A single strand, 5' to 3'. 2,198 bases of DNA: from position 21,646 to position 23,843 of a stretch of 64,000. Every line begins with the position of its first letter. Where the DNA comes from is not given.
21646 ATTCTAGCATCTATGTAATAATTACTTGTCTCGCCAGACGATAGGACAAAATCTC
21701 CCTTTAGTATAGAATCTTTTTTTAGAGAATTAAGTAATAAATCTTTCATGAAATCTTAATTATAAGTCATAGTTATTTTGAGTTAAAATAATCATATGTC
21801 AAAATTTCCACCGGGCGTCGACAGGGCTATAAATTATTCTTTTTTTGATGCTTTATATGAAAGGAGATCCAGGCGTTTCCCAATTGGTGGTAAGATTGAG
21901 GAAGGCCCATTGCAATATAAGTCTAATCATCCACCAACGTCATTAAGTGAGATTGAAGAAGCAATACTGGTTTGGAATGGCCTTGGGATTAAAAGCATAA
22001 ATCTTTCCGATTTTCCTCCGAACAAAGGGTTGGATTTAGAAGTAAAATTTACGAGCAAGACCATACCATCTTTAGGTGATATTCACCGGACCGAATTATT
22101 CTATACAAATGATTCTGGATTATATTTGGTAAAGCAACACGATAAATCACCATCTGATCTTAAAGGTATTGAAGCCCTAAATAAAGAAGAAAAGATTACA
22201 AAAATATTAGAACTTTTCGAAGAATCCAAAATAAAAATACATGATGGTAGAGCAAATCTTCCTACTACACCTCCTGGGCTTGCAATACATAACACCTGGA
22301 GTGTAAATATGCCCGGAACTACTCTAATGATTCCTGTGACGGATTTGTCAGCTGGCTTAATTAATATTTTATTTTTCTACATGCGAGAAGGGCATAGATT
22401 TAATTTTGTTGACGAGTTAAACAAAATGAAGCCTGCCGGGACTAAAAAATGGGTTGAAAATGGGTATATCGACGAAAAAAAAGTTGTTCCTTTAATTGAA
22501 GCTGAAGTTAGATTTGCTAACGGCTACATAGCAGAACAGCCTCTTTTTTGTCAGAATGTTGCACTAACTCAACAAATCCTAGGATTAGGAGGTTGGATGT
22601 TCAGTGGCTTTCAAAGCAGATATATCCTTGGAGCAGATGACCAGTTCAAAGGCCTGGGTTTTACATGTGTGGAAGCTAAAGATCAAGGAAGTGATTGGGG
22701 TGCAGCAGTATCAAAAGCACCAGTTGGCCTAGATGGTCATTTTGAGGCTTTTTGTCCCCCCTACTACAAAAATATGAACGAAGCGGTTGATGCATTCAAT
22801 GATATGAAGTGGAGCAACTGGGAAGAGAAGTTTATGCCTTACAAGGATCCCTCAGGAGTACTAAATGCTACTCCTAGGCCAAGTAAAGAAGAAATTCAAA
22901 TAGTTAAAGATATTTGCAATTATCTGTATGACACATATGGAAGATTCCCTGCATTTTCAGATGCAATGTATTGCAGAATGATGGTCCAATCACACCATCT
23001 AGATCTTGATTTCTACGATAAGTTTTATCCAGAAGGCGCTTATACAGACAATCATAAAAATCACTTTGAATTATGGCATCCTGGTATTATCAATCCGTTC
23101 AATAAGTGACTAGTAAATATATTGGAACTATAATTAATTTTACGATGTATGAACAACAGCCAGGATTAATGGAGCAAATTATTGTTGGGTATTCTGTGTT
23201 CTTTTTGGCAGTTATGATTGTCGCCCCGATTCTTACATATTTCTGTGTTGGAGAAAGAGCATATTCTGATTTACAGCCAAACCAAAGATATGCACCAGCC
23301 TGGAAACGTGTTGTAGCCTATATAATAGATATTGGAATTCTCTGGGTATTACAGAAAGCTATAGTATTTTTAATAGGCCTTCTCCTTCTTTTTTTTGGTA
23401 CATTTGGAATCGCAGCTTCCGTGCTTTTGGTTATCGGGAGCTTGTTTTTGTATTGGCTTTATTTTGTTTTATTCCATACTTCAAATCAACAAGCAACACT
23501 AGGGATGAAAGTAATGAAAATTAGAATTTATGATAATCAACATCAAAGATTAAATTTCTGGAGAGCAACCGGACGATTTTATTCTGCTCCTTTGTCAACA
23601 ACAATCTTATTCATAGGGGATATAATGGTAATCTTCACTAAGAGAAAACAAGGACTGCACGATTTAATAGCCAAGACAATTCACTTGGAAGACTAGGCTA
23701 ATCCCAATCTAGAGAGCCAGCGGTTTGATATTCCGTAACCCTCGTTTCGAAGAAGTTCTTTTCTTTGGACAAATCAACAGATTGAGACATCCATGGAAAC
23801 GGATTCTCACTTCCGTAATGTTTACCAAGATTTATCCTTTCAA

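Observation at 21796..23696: Translationally coupled pair: long nitroreductase/SagB-like protein plus RDD membrane protein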

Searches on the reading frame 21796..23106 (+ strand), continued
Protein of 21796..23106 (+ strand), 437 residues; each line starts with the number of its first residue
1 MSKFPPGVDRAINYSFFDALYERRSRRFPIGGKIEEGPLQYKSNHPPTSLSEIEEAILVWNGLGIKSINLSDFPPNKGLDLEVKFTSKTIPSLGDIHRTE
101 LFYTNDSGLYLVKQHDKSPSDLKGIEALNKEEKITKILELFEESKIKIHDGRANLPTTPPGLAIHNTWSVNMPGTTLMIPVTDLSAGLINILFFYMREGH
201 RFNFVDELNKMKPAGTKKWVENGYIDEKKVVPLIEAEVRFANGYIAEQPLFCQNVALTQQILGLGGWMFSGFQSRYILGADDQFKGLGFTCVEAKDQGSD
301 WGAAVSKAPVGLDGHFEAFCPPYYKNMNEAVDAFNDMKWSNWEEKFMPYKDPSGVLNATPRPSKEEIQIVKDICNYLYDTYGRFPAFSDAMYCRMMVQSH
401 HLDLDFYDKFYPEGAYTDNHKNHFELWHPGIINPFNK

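Call 80: find_encoding_contigs(protein=P0075, flank=4000, max_places=2)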
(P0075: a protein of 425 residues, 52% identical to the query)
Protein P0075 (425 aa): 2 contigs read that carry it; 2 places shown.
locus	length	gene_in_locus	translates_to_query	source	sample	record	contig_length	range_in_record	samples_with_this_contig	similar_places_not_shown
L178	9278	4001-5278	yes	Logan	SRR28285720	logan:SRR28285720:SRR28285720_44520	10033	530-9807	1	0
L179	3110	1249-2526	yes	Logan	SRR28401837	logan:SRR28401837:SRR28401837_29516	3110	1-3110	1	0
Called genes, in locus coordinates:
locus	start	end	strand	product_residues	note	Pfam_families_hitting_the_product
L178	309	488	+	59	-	-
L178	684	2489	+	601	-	PF00884:Sulfatase, PF01663:Phosphodiest (faint), PF16347:SGSH_C (faint)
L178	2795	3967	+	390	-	PF00155:Aminotran_1_2, PF01053:Cys_Met_Meta_PP (weak), PF01041:DegT_DnrJ_EryC1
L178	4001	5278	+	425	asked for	-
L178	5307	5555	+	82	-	-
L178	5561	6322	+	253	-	PF00106:adh_short, PF08659:KR, PF23441:SDR (weak), PF13561:adh_short_C2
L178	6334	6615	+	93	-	PF28096:CC_Se_fam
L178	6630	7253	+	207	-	PF00753:Lactamase_B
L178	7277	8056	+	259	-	PF00378:ECH_1, PF16113:ECH_2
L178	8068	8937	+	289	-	PF02737:3HCDH_N, PF03721:UDPG_MGDP_dh_N, PF00725:3HCDH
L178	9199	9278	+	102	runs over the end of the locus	?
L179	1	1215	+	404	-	?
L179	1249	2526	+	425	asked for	-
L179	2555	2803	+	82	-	-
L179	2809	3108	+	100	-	?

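Call 82: search_protein_families(library=pfam, proteins=[L177:2376-2660:+, L007:6314-6556:+], max_evalue=1)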
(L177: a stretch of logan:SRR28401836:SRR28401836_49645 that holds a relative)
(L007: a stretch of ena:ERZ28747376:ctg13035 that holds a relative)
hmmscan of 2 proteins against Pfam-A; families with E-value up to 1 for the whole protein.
L177:2376-2660:+ (95 aa): 0 families

L007:6314-6556:+ (81 aa): 1 family
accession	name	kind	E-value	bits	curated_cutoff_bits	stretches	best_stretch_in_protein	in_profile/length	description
PF08201.16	BssC_TutF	-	0.053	14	25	1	33-66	4-35/56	BssC/TutF protein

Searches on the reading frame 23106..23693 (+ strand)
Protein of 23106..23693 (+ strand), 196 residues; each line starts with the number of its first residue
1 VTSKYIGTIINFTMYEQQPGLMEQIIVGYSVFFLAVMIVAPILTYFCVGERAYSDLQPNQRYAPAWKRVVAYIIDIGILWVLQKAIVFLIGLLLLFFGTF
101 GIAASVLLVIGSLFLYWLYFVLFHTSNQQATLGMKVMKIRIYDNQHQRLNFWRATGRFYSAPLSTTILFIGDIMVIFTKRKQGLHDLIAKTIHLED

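Call 5: search_protein_families(library=pfam, proteins=[window:23106-23693:+], max_evalue=1)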
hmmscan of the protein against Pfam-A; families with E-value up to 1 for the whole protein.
window:23106-23693:+ (196 aa): 2 families
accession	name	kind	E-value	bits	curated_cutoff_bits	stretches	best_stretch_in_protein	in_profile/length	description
PF06271.18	RDD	-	3e-24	86.3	24.1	1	62-190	1-137/137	RDD family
PF20587.3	DUF6789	-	0.27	11.7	27.1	1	6-43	36-70/144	Family of unknown function (DUF6789)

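Call 6: search_protein_families(library=ncbifam, proteins=[window:23106-23693:+], max_evalue=1)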
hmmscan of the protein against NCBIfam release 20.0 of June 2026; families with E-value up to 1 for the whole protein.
window:23106-23693:+ (196 aa): 2 families
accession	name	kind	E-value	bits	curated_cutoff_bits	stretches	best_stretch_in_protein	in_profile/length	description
NF002354.0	PRK01318.2-1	equivalog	0.059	11.8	1094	1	67-177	320-433/548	membrane protein insertase YidC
NF002353.0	PRK01318.1-4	equivalog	0.093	11.3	365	1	72-118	349-395/596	membrane protein insertase YidC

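Call 36: find_homologous_proteins(query=window:23145-23693:+, max_evalue=0.001)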
Query window:23145-23693:+ (183 aa): 73 proteins with E <= 0.001 among 282 candidates.
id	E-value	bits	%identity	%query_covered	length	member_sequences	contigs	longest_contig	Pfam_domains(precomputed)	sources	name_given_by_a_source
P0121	1.7e-112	391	98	100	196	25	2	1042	PF06271.19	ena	-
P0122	2.9e-45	172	99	46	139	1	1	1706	-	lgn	-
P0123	1.8e-32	131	46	88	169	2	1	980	PF06271.19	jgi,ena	-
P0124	2.3e-26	111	42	88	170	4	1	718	PF06271.19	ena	-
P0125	1.2e-22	99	42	73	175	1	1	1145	PF06271.19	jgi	jgi:uncharacterized RDD family membrane protein YckC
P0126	2.7e-22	97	38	78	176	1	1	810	PF06271.19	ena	-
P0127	5.4e-22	96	43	77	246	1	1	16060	PF06271.19,PF14237.12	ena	-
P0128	1.1e-20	92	42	73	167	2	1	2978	PF06271.19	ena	-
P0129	1.9e-20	91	38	72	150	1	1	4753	PF06271.19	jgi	jgi:uncharacterized RDD family membrane protein YckC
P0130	3.5e-20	91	40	80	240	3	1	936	PF06271.19,PF14237.12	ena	-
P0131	3.8e-20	90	52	41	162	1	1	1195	PF06271.19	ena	-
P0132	8.3e-20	89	42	75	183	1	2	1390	PF06271.19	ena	-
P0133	9.1e-20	89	42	76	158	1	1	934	PF06271.19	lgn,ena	-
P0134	1.5e-19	89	42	72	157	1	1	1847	PF06271.19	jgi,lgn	-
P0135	2.7e-19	88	41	74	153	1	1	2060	PF06271.19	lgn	-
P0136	3.5e-19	87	35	84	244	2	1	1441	PF06271.19,PF14237.12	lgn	-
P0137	4.7e-19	87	41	73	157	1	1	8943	PF06271.19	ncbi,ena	-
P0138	5.1e-19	87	49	42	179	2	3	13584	PF06271.19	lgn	-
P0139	8.6e-19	86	42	73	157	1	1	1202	PF06271.19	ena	-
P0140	8.8e-19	86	39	74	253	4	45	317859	PF06271.19,PF14237.12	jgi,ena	jgi:uncharacterized RDD family membrane protein YckC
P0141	9.0e-19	86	39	72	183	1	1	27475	PF06271.19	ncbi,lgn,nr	ncbi:MAG: RDD family protein [Dehalococcoidia bacterium]|nr:RDD family protein [Dehalococcoidia bact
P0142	1.7e-18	85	54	44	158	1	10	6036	PF06271.19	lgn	-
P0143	1.8e-18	85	41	72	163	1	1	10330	PF06271.19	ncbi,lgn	-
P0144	1.3e-17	82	41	73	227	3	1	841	PF00226.37,PF06271.19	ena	-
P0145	1.3e-17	82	49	48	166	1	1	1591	PF06271.19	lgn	-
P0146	1.6e-17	82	40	72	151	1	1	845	PF06271.19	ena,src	-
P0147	1.9e-17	82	41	78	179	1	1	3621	PF13240.12,PF06271.19,PF24463.2,PF13248.12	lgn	-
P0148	3.5e-17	81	42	77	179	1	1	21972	PF13240.12,PF06271.19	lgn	-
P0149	6.9e-17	80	32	75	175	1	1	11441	PF06271.19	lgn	-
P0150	9.2e-17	79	41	74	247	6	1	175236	PF06271.19,PF14237.12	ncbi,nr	ncbi:MAG: RDD family protein [Phycisphaerae bacterium]|nr:RDD family protein [Phycisphaerae bacteriu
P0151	2.1e-16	78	41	75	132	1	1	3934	PF06271.19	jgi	jgi:uncharacterized RDD family membrane protein YckC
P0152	2.4e-16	78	40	73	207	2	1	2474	PF13240.12,PF06271.19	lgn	-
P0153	2.5e-16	78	38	77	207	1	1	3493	PF13240.12,PF06271.19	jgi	jgi:uncharacterized RDD family membrane protein YckC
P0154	9.9e-16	76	49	44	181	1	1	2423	PF06271.19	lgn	-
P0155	2.2e-15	75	48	50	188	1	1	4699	PF06271.19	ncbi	-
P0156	2.5e-15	75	36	69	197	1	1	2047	PF13240.12,PF06271.19,PF13248.12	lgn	-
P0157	2.6e-15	75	38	74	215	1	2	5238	PF13240.12,PF06271.19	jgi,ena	-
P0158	2.9e-15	75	37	74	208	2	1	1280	PF13240.12,PF06271.19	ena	-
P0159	3.0e-15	75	38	75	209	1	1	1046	PF13240.12,PF06271.19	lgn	-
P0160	5.6e-15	74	49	44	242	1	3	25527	PF06271.19,PF14237.12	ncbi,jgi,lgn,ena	jgi:uncharacterized RDD family membrane protein YckC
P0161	8.5e-15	73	38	73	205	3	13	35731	PF13240.12,PF06271.19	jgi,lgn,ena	jgi:uncharacterized RDD family membrane protein YckC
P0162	9.2e-15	73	38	72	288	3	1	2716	PF06271.19,PF00114.25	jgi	-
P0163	1.1e-14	73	41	69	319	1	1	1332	PF06271.19,PF00114.25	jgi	jgi:uncharacterized RDD family membrane protein YckC/Tfp pilus assembly major pilin PilA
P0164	1.1e-14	73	39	74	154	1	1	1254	PF06271.19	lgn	-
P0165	1.2e-14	73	36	78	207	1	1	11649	PF13240.12,PF06271.19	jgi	jgi:uncharacterized RDD family membrane protein YckC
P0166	1.3e-14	72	47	48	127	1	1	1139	PF06271.19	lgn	-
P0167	2.9e-14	71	49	44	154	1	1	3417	PF06271.19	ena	-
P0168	4.4e-14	71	36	71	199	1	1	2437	PF06271.19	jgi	jgi:uncharacterized RDD family membrane protein YckC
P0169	4.4e-14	71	38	72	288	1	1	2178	PF06271.19,PF00114.25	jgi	jgi:uncharacterized RDD family membrane protein YckC/Tfp pilus assembly major pilin PilA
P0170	4.6e-14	71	40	72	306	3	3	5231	PF06271.19,PF00114.25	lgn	-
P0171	6.6e-14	70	39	72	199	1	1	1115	PF13240.12,PF06271.19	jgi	jgi:uncharacterized RDD family membrane protein YckC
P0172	6.7e-14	70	38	74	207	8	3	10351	PF13240.12,PF06271.19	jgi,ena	-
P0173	8.5e-14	70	39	73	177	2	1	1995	PF06271.19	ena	-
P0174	1.0e-13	70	47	42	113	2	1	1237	PF06271.19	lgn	-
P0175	1.1e-13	69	44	45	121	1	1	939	PF06271.19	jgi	-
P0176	1.4e-13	69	40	75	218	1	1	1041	PF13240.12,PF06271.19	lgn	-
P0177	1.5e-13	69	47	42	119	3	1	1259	PF06271.19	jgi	jgi:uncharacterized RDD family membrane protein YckC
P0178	1.6e-13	69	38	74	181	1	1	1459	PF13240.12,PF06271.19,PF13248.12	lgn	-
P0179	1.6e-13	69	53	41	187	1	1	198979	PF06271.19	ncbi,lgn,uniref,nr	ncbi:RDD family protein [Paenibacillus sp. VCA1]|uniref:RDD family protein n=1 Tax=Paenibacillus sp.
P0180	2.0e-13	69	37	71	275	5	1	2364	PF06271.19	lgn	-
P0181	2.4e-13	68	34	72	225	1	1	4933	PF13240.12,PF06271.19,PF13248.12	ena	-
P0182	2.8e-13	68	50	42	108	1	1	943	PF06271.19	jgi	jgi:uncharacterized RDD family membrane protein YckC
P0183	9.1e-13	66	49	42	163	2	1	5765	PF06271.19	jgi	jgi:uncharacterized RDD family membrane protein YckC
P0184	1.0e-12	66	43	42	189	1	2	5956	PF13240.12,PF06271.19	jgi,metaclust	metaclust:\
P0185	1.1e-12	66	48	44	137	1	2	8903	PF06271.19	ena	-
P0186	1.5e-12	66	39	74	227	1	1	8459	PF13240.12,PF06271.19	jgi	jgi:uncharacterized RDD family membrane protein YckC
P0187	1.5e-12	66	49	42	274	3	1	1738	PF06271.19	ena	-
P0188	5.8e-11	61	35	71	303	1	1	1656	PF06271.19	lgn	-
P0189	6.0e-11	60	46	42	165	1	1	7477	PF06271.19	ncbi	-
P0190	6.0e-11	60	35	74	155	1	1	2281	PF06271.19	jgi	jgi:uncharacterized RDD family membrane protein YckC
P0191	6.4e-11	60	35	73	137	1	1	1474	PF06271.19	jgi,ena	-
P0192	2.0e-6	46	39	44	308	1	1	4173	PF06271.19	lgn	-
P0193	3.5e-5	42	29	70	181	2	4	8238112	PF06271.19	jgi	-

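Call 66: search_protein_families(library=padloc, proteins=[window:23106-23693:+], max_evalue=0.01)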
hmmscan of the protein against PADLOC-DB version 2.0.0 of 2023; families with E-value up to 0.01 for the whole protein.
window:23106-23693:+ (196 aa): 1 family
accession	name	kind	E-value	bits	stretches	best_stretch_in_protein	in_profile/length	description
PDLC04051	PD-T4-6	-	2.1e-13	48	1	62-192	334-469/476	-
